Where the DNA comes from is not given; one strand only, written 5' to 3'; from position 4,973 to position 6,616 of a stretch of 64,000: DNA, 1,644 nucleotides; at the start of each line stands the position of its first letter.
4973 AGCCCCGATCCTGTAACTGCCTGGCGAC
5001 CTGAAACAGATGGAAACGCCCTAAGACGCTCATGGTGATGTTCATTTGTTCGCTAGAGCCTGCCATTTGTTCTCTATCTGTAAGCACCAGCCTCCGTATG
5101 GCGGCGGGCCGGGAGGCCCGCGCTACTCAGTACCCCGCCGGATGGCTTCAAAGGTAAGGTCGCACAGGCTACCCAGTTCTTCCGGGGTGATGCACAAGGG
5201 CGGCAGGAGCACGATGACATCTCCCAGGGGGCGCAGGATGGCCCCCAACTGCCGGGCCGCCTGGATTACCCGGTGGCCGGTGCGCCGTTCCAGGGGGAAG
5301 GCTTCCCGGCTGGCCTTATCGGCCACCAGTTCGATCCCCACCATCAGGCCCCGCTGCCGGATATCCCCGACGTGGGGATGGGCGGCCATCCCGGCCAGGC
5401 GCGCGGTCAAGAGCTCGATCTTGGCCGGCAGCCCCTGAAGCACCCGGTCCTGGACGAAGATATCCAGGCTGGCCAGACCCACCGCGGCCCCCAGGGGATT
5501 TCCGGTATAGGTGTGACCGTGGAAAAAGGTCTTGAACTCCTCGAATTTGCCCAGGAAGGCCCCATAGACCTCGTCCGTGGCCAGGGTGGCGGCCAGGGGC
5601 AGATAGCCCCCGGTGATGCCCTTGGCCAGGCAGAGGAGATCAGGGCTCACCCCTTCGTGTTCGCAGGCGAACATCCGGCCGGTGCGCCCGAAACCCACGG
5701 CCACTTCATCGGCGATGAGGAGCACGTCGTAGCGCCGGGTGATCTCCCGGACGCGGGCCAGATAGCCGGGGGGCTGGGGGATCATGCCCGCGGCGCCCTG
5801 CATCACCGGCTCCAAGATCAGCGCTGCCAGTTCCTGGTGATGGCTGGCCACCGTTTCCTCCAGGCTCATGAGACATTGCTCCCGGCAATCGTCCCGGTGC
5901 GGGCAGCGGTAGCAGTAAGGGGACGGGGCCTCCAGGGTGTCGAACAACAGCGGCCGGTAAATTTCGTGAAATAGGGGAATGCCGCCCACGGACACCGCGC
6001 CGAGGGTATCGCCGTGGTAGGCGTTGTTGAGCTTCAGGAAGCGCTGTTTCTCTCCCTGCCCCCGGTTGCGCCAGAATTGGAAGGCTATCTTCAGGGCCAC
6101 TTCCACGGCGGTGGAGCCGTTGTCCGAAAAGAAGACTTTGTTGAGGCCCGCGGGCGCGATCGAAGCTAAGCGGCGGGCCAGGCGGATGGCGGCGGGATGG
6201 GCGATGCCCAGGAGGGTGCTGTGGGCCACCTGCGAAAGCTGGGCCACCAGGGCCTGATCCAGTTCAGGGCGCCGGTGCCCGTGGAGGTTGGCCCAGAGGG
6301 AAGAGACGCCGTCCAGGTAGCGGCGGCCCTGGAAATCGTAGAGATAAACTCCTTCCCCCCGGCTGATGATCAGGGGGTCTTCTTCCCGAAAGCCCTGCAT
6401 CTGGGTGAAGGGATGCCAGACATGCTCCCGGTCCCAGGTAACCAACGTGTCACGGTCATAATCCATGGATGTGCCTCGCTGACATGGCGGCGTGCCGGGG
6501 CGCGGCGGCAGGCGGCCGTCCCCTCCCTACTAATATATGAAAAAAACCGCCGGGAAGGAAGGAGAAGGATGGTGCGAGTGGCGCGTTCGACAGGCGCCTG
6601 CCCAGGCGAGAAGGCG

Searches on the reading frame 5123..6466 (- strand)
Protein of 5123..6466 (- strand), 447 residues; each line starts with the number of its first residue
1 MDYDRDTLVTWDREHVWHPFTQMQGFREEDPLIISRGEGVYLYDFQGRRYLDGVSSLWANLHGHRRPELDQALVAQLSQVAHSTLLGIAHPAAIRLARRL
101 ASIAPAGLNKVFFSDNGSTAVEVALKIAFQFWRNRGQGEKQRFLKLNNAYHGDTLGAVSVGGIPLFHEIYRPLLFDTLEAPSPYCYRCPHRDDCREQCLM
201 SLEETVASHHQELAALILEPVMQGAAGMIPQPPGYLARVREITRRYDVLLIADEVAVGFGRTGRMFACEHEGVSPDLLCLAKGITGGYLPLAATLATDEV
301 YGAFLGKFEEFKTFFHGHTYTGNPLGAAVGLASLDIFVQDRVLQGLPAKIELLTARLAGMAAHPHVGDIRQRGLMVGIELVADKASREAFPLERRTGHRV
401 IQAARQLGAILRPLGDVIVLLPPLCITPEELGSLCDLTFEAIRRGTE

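Call 72: search_protein_families(library=pfam, proteins=[window:5123-6466:-], max_evalue=0.00001)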
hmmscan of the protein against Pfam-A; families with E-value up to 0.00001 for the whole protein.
window:5123-6466:- (447 aa): 1 family
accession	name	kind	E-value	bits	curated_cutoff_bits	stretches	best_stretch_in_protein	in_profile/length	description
PF00202.27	Aminotran_3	-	3e-104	349.4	30.5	1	29-436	6-397/403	Aminotransferase class-III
